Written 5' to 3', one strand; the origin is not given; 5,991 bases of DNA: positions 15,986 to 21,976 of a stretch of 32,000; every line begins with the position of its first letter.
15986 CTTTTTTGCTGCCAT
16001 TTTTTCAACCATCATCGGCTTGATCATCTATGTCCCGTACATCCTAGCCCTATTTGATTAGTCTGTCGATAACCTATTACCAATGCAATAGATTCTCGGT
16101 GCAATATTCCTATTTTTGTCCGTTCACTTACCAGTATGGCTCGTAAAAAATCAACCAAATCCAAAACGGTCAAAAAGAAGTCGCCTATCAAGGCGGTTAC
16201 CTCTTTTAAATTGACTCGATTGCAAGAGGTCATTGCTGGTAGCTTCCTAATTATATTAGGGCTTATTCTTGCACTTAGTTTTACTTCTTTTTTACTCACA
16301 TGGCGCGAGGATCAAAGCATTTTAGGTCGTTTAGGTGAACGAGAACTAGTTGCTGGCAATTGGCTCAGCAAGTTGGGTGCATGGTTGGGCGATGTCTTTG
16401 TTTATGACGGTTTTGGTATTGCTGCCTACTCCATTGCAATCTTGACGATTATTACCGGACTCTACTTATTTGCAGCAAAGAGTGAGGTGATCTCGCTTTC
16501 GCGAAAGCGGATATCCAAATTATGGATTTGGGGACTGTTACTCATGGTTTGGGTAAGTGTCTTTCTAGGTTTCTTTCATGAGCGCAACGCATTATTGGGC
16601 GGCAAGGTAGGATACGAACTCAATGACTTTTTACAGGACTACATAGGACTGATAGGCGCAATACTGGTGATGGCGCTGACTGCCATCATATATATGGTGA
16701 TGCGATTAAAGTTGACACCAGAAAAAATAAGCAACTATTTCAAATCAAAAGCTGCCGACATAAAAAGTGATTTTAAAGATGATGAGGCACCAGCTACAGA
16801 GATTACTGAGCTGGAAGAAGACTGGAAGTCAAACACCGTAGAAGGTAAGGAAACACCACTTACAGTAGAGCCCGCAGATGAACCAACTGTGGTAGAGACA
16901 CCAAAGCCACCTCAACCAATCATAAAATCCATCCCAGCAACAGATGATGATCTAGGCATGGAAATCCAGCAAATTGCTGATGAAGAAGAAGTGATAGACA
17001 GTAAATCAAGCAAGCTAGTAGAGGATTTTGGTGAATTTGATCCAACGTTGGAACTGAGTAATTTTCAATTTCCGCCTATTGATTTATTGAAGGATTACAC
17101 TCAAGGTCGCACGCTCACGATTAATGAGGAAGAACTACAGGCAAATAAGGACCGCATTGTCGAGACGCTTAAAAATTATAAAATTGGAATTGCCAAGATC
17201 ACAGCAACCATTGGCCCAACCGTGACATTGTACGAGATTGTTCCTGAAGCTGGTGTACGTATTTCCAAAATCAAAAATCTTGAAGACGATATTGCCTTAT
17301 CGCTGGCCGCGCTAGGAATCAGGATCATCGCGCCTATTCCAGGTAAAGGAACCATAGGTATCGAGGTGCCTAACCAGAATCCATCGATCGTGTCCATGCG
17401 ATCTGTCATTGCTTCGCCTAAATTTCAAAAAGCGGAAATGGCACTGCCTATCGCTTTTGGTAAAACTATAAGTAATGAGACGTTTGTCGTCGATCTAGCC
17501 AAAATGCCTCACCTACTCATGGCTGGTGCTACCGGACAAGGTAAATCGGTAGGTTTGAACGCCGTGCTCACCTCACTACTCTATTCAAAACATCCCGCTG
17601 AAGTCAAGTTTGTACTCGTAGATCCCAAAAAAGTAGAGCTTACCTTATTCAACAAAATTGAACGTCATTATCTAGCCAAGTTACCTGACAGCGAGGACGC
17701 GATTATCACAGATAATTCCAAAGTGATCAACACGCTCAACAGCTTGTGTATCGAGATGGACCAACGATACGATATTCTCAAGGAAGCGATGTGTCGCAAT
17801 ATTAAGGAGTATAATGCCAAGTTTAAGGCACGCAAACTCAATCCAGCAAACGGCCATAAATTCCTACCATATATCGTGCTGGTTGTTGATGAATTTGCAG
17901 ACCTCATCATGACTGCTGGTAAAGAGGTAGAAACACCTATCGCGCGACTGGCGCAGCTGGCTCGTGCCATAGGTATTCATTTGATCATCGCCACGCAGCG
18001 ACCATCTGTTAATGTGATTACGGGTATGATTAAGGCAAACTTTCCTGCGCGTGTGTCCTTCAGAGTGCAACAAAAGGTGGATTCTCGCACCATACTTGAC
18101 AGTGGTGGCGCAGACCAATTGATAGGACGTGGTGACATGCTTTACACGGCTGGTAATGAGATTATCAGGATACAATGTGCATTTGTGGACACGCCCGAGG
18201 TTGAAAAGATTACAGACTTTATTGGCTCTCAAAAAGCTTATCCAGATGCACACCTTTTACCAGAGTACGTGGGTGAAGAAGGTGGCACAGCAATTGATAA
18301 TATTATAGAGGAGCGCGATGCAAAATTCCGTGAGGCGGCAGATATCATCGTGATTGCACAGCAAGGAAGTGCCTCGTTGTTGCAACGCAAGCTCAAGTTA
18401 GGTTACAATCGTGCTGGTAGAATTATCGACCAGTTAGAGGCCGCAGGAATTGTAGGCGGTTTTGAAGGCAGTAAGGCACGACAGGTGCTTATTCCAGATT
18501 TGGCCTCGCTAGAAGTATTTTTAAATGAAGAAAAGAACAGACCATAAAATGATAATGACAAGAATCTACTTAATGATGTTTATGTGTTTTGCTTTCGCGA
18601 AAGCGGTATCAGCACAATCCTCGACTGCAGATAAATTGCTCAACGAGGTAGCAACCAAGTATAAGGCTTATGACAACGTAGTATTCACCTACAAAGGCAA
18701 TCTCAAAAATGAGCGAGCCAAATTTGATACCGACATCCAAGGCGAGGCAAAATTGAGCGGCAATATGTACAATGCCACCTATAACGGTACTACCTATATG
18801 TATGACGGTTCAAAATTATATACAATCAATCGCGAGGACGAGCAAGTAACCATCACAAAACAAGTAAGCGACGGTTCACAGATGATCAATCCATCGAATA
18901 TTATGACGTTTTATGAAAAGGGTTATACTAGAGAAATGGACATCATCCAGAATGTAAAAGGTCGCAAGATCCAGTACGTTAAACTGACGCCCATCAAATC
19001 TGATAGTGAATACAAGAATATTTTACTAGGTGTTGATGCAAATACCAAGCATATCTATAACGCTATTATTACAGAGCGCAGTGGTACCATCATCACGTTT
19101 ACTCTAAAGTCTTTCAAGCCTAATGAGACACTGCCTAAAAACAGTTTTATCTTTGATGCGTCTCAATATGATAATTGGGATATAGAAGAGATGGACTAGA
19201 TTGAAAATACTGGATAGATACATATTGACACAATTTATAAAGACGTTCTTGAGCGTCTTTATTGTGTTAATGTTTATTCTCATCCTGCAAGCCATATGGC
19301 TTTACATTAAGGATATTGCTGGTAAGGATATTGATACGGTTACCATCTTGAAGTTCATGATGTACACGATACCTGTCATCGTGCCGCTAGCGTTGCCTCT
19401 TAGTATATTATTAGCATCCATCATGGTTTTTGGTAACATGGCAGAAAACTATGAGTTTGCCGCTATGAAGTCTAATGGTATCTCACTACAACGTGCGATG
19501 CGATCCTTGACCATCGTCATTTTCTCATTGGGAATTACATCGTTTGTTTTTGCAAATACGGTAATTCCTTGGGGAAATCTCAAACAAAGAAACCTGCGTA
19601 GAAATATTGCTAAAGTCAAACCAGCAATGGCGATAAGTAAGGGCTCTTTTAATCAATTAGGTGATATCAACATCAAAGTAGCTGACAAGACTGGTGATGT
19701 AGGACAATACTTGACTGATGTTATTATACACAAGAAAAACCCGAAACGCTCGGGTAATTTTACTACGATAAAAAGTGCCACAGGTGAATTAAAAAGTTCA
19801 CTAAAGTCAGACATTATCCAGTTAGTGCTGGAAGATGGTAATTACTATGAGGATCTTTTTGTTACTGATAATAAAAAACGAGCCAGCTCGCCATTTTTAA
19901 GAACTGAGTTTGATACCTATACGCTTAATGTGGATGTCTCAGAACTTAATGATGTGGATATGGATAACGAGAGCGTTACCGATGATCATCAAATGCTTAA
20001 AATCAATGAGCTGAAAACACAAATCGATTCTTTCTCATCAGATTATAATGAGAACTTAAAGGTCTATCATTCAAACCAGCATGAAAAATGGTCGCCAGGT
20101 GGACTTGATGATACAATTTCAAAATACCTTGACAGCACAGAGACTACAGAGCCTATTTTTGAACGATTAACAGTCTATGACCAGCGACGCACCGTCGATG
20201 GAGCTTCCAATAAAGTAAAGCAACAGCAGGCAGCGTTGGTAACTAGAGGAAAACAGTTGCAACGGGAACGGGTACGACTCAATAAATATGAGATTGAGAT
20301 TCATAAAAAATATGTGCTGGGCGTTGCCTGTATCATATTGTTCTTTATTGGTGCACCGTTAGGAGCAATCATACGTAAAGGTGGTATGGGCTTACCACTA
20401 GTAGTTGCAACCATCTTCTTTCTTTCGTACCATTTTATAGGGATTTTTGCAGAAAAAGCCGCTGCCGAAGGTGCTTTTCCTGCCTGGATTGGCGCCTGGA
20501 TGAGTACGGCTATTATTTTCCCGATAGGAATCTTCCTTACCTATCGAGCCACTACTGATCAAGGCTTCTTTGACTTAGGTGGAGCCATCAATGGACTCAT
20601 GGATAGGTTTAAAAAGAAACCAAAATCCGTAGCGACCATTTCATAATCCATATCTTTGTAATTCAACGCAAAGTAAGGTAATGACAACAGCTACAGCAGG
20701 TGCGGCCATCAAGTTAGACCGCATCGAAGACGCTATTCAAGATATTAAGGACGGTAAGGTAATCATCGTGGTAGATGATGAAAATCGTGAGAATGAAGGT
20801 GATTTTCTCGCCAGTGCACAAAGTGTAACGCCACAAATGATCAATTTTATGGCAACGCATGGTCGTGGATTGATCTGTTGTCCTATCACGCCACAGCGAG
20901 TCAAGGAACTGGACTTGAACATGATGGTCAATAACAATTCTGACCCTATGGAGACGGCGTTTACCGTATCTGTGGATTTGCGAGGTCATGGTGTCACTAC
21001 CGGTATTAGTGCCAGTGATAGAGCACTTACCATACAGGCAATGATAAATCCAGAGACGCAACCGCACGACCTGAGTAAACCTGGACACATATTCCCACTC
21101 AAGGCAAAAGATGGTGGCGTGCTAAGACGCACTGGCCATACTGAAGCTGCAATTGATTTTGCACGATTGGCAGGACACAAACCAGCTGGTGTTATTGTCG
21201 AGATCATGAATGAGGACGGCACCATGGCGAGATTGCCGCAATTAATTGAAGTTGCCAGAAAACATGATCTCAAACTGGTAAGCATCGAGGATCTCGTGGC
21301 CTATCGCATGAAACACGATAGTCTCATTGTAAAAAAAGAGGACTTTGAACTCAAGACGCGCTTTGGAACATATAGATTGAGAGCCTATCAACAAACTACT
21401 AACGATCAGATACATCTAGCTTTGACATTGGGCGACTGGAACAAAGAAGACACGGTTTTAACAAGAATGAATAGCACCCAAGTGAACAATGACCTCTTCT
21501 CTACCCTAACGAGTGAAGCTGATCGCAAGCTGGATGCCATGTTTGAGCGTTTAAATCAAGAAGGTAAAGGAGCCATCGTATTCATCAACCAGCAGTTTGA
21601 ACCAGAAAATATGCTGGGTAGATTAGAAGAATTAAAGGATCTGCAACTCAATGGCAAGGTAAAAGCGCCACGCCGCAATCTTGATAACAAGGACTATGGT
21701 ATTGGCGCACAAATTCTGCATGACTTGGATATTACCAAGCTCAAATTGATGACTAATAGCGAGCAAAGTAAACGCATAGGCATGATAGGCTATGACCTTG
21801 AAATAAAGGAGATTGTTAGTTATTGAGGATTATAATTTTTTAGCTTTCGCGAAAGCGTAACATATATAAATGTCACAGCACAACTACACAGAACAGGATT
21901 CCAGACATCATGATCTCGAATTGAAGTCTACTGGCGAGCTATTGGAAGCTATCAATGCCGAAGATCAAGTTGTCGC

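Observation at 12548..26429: The palindrome is stop-free in all six frames and is translated in all three phases inside conserved genes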

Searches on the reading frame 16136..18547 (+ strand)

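Call 7: search_protein_families(library=pfam, proteins=[window:16136-18547:+])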
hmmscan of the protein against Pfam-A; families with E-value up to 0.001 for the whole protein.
window:16136-18547:+ (803 aa): 4 families
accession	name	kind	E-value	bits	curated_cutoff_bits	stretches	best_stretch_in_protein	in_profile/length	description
PF01580.24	FtsK_SpoIIIE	-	1.4e-55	188.6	24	1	422-625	3-221/221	FtsK/SpoIIIE family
PF17854.6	FtsK_alpha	-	5.7e-31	107.2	22.9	1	312-413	1-101/101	FtsK alpha domain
PF09397.16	FtsK_gamma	-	4.5e-25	87.6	30.6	1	725-786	1-62/63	Ftsk gamma domain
PF13491.11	FtsK_4TM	-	9.4e-16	58.4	23.1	1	29-190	3-158/171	4TM region of DNA translocase FtsK/SpoIIIE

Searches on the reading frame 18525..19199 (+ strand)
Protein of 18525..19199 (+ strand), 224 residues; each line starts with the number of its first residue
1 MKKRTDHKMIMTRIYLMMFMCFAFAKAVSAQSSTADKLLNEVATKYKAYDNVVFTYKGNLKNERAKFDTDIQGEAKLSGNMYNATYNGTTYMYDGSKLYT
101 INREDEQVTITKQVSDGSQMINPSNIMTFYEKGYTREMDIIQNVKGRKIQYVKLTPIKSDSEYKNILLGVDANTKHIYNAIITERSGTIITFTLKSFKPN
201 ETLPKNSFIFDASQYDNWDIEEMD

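Call 7: search_protein_families(library=pfam, proteins=[window:18525-19199:+])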
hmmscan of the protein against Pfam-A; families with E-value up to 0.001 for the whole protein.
window:18525-19199:+ (224 aa): 2 families
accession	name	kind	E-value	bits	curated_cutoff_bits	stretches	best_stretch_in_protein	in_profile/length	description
PF03548.22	LolA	-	1.2e-09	38.6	23.6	1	93-210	51-164/165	Outer membrane lipoprotein carrier protein LolA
PF16584.11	LolA_2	-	0.00017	21.9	26.8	1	73-142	44-113/152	Outer membrane lipoprotein carrier protein LolA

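Call 25: find_homologous_proteins(query=window:18525-19199:+, max_evalue=1e-10)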
Query window:18525-19199:+ (224 aa): 384 proteins with E <= 1e-10 among 452 candidates; the best 120 are listed.
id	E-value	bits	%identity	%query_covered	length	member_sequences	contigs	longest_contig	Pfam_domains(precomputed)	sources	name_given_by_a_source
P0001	5.8e-136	469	100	96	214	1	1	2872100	PF03548.23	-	-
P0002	2.5e-109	382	81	93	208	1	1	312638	PF03548.23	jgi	jgi:outer membrane lipoprotein-sorting protein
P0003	5.4e-109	381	76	100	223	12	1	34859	PF03548.23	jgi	-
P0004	1.2e-106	373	79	96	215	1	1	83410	PF03548.23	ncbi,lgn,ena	-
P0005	1.5e-106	373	79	96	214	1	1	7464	PF03548.23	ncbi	-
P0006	3.8e-105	368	78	96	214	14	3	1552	PF03548.23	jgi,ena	-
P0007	4.1e-102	358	75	94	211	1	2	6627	PF03548.23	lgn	-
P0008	2.1e-91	323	67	96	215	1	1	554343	PF03548.23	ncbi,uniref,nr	ncbi:LolA family protein [Nonlabens xiamenensis]|uniref:LolA family protein n=1 Tax=Nonlabens xiamen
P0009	1.3e-87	311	66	96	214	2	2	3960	PF03548.23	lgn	-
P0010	3.5e-87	309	64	96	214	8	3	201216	PF03548.23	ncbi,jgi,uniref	ncbi:outer membrane lipoprotein carrier protein LolA [Nonlabens sp.]|uniref:LolA family protein n=1 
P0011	9.2e-86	305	64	96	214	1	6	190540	PF03548.23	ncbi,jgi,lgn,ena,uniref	ncbi:MAG: outer membrane lipoprotein carrier protein LolA [Nonlabens sp.]|jgi:outer membrane lipopro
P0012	9.7e-86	305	67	95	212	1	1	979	PF03548.23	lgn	-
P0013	1.4e-85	304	63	96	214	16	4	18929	PF03548.23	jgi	jgi:outer membrane lipoprotein-sorting protein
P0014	1.6e-85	304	65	96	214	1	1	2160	PF03548.23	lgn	-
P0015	1.9e-85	304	65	96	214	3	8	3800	PF03548.23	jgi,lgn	jgi:outer membrane lipoprotein-sorting protein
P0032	4.0e-79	283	61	96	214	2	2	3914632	PF03548.23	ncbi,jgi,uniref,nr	ncbi:outer membrane lipoprotein-sorting protein [Nonlabens dokdonensis]|jgi:outer membrane lipoprote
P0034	1.0e-78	282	60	96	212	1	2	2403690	PF03548.23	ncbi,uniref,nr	ncbi:outer membrane lipoprotein carrier protein LolA [Nonlabens mediterrranea]|uniref:Outer membrane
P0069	3.3e-53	198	50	96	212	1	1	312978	PF03548.23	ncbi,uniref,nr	ncbi:outer membrane lipoprotein carrier protein LolA [Hyunsoonleella sp. SJ7]|uniref:Outer membrane 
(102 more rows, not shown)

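Call 27: find_encoding_contigs(protein=P0002, flank=10000, max_places=1)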
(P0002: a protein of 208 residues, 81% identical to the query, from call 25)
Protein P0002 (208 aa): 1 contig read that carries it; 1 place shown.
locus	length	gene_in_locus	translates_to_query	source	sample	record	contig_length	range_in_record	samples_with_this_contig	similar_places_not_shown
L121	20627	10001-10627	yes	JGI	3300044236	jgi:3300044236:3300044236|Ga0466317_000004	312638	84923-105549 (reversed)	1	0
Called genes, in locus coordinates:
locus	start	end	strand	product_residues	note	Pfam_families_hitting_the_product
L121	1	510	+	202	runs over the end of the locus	PF09335:VTT_dom (weak)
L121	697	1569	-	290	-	PF00691:OmpA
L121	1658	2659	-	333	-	PF00535:Glycos_transf_2, PF13641:Glyco_tranf_2_3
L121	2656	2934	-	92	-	PF04313:HSDR_N (weak), PF13588:HSDR_N_2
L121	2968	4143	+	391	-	PF06144:DNA_pol3_delta, PF21694:DNA_pol3_delta_C (faint)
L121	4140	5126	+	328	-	PF01040:UbiA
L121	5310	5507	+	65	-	-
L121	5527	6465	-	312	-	PF00126:HTH_1, PF03466:LysR_substrate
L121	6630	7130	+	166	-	PF00578:AhpC-TSA, PF08534:Redoxin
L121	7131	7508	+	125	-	PF01219:DAGK_prokar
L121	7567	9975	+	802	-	PF13491:FtsK_4TM, PF17854:FtsK_alpha, PF01580:FtsK_SpoIIIE, PF09397:FtsK_gamma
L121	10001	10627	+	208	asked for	PF03548:LolA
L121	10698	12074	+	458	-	PF03739:LptF_LptG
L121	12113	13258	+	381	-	PF00926:DHBP_synthase, PF00925:GTP_cyclohydro2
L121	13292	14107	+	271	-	PF20741:GKRP-like_C (faint), PF22198:GKRP_SIS_2, PF22645:GKRP_SIS_N, PF01380:SIS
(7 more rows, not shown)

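Call 28: find_encoding_contigs(protein=P0008, flank=10000, max_places=1)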
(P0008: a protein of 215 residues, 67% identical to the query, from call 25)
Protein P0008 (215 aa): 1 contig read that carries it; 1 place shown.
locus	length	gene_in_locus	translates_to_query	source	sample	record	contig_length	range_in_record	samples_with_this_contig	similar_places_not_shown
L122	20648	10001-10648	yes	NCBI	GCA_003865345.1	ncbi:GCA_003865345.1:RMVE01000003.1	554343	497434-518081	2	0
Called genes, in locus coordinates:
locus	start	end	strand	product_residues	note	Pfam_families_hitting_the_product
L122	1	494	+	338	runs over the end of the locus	PF01040:UbiA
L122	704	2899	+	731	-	PF00150:Cellulase, PF03422:CBM_6, PF18099:CBM_35_2, PF18962:Por_Secre_tail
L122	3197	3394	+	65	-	-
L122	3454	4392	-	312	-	PF00126:HTH_1, PF03466:LysR_substrate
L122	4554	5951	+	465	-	PF07995:GSDH, PF18962:Por_Secre_tail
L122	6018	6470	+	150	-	PF13442:Cytochrome_CBB3, PF00034:Cytochrom_C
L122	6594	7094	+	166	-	PF00578:AhpC-TSA, PF08534:Redoxin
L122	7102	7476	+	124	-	PF01219:DAGK_prokar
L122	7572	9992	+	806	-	PF13491:FtsK_4TM, PF17854:FtsK_alpha, PF01580:FtsK_SpoIIIE, PF09397:FtsK_gamma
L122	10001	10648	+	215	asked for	PF03548:LolA (weak)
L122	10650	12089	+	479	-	PF03739:LptF_LptG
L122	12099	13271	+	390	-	PF00926:DHBP_synthase, PF00925:GTP_cyclohydro2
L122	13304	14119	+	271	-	PF22198:GKRP_SIS_2 (weak), PF22645:GKRP_SIS_N, PF01380:SIS (weak), PF20741:GKRP-like_C (weak)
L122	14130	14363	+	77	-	PF19589:DUF6095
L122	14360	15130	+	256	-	-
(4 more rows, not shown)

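Call 29: find_encoding_contigs(protein=P0032, flank=10000, max_places=1)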
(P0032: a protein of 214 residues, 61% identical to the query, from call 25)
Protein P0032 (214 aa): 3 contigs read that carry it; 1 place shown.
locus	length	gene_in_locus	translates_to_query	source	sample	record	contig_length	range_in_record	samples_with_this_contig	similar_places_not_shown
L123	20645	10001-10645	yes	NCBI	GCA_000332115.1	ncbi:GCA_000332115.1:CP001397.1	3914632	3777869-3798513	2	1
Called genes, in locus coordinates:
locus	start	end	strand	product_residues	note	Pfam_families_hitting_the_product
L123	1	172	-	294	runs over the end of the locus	PF00691:OmpA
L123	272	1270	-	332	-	PF00535:Glycos_transf_2, PF13641:Glyco_tranf_2_3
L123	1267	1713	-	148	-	PF04313:HSDR_N (weak), PF13588:HSDR_N_2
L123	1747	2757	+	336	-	PF06144:DNA_pol3_delta, PF21694:DNA_pol3_delta_C (weak)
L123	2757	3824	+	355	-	PF01040:UbiA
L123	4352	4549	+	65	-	-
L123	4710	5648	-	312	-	PF00126:HTH_1, PF03466:LysR_substrate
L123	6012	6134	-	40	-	-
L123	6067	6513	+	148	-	PF13442:Cytochrome_CBB3, PF00034:Cytochrom_C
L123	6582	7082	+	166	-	PF00578:AhpC-TSA, PF08534:Redoxin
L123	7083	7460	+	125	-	PF01219:DAGK_prokar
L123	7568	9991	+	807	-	PF13491:FtsK_4TM, PF17854:FtsK_alpha, PF01580:FtsK_SpoIIIE, PF09397:FtsK_gamma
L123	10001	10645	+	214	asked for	PF03548:LolA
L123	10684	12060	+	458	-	PF03739:LptF_LptG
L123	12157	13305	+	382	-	PF00926:DHBP_synthase, PF00925:GTP_cyclohydro2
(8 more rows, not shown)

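Call 30: find_encoding_contigs(protein=P0004, flank=10000, max_places=1)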
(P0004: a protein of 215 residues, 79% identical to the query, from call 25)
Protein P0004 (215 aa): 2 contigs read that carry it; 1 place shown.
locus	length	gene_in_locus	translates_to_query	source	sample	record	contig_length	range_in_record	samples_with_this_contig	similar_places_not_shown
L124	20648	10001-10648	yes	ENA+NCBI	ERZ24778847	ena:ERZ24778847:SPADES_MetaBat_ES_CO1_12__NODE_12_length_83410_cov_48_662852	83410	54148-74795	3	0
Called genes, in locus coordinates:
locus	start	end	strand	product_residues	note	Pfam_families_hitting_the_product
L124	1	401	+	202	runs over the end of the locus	PF09335:VTT_dom (weak)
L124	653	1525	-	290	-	PF00691:OmpA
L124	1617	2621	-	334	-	PF00535:Glycos_transf_2, PF13641:Glyco_tranf_2_3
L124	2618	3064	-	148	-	PF04313:HSDR_N (weak), PF13588:HSDR_N_2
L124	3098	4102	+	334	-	PF06144:DNA_pol3_delta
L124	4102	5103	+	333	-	PF01040:UbiA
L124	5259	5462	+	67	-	-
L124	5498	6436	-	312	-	PF00126:HTH_1, PF03466:LysR_substrate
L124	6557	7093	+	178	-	PF00578:AhpC-TSA, PF08534:Redoxin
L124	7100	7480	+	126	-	PF01219:DAGK_prokar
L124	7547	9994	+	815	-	PF13491:FtsK_4TM, PF17854:FtsK_alpha, PF01580:FtsK_SpoIIIE, PF09397:FtsK_gamma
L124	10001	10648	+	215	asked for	PF03548:LolA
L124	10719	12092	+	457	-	PF03739:LptF_LptG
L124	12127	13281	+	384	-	PF00926:DHBP_synthase, PF00925:GTP_cyclohydro2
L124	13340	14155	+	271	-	PF20741:GKRP-like_C (faint), PF13580:SIS_2 (weak), PF22198:GKRP_SIS_2 (weak), PF22645:GKRP_SIS_N, PF01380:SIS (weak)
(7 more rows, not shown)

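Call 31: find_encoding_contigs(protein=P0034, flank=10000, max_places=1)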
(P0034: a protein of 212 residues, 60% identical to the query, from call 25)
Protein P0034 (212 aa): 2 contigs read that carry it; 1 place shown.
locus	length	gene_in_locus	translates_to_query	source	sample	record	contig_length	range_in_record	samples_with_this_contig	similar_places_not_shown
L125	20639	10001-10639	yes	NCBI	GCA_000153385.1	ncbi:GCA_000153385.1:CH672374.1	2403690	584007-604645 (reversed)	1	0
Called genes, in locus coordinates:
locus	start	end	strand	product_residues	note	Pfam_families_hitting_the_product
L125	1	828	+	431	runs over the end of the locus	PF00884:Sulfatase, PF16347:SGSH_C (weak)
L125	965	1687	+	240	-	PF03942:DTW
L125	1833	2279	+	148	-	-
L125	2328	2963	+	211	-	PF01841:Transglut_core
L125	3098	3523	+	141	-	PF17783:WHD_CvfB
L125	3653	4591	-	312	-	PF00126:HTH_1, PF03466:LysR_substrate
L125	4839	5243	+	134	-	PF13442:Cytochrome_CBB3, PF00034:Cytochrom_C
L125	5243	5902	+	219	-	-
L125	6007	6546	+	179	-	PF03358:FMN_red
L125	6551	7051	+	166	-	PF00578:AhpC-TSA, PF08534:Redoxin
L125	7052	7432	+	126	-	PF01219:DAGK_prokar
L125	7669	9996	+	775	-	PF13491:FtsK_4TM, PF17854:FtsK_alpha, PF01580:FtsK_SpoIIIE, PF09397:FtsK_gamma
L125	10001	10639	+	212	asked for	PF03548:LolA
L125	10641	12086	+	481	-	PF03739:LptF_LptG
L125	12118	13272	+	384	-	PF00926:DHBP_synthase, PF00925:GTP_cyclohydro2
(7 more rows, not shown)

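Call 32: find_encoding_contigs(protein=P0069, flank=10000, max_places=1)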
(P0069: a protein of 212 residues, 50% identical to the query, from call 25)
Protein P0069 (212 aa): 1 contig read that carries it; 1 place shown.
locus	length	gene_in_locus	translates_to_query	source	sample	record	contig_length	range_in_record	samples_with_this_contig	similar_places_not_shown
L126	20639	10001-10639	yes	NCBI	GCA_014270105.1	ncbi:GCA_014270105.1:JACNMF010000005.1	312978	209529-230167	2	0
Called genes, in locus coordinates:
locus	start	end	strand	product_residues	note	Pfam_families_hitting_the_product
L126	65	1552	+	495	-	PF03553:Na_H_antiporter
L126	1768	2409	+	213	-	PF00578:AhpC-TSA, PF08534:Redoxin, PF10417:1-cysPrx_C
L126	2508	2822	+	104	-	PF00085:Thioredoxin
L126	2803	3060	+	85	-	PF22264:DUF6952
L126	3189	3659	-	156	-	-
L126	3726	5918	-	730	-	PF00141:peroxidase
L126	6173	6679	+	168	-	PF00578:AhpC-TSA, PF08534:Redoxin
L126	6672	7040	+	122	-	PF01219:DAGK_prokar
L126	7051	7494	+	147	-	PF12867:DinB_2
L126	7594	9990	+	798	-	PF13491:FtsK_4TM, PF17854:FtsK_alpha, PF01580:FtsK_SpoIIIE, PF09397:FtsK_gamma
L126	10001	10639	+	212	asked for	PF03548:LolA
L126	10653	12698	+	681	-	PF03739:LptF_LptG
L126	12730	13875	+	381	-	PF00926:DHBP_synthase, PF00925:GTP_cyclohydro2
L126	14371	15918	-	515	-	PF03935:SKN1_KRE6_Sbg1 (faint), PF26113:GH16_XgeA, PF00722:Glyco_hydro_16, PF18962:Por_Secre_tail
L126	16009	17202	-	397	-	PF01041:DegT_DnrJ_EryC1, PF01053:Cys_Met_Meta_PP (weak), PF00155:Aminotran_1_2 (weak)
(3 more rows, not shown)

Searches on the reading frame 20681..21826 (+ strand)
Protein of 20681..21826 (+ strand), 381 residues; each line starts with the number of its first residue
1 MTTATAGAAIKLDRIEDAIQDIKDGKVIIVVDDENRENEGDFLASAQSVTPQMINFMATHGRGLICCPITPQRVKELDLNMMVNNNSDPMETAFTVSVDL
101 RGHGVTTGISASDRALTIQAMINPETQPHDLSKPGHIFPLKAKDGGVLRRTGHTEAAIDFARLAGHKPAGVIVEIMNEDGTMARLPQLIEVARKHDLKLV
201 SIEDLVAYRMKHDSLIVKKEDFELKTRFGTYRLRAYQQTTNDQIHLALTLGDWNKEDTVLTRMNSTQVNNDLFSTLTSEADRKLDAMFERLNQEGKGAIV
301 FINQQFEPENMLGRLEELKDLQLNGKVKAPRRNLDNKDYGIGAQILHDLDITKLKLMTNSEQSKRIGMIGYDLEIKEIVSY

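Call 7: search_protein_families(library=pfam, proteins=[window:20681-21826:+])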
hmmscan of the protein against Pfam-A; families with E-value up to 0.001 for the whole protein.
window:20681-21826:+ (381 aa): 2 families
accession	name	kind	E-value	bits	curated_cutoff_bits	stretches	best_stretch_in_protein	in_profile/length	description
PF00926.24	DHBP_synthase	-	3.3e-87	291.4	26.4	1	16-208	1-191/191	3,4-dihydroxy-2-butanone 4-phosphate synthase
PF00925.25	GTP_cyclohydro2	-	1.4e-36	126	23.3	1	220-379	4-164/165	GTP cyclohydrolase II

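Call 9: find_encoding_contigs(protein=window:20681-21826:+, flank=10000, max_places=6)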
Protein window:20681-21826:+ (381 aa): no gene with exactly this product is on record in the collection.
